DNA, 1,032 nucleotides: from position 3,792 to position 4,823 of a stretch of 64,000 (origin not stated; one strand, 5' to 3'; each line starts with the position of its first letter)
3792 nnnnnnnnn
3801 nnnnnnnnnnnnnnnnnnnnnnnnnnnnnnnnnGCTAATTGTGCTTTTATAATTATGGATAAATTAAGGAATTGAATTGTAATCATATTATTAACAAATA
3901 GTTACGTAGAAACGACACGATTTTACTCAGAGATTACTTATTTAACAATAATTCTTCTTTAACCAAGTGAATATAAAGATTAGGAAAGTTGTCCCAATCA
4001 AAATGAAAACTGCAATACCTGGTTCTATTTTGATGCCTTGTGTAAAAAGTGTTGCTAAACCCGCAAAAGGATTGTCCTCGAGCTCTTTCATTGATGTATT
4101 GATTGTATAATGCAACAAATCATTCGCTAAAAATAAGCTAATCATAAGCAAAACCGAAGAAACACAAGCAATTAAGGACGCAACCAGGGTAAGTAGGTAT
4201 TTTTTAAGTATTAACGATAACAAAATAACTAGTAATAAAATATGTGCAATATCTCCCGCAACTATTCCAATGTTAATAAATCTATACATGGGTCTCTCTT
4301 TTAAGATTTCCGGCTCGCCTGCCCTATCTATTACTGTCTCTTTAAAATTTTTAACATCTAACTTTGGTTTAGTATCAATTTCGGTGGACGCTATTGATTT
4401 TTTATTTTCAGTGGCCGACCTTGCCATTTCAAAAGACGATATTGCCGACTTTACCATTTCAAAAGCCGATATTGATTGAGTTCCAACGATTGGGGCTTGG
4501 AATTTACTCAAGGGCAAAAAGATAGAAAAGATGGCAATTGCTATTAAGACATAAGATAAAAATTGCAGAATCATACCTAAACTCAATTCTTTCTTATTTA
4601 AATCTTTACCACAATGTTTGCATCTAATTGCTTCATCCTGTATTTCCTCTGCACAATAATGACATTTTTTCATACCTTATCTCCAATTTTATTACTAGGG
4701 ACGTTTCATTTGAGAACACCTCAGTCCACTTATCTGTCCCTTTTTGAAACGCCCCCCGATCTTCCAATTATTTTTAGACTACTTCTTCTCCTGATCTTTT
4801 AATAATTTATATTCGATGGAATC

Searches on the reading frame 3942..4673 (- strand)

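Call 40: search_protein_families(library=pfam, proteins=[window:3942-4673:-], max_evalue=0.001)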
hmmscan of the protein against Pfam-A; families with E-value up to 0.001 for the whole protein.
window:3942-4673:- (243 aa): 2 families
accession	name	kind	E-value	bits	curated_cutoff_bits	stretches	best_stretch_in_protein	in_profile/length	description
PF13248.11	Zn_ribbon_3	-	9.5e-05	22.2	27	1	1-25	2-26/26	zinc-ribbon domain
PF13240.11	Zn_Ribbon_1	-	0.00015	21.9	25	1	3-25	1-23/23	zinc-ribbon domain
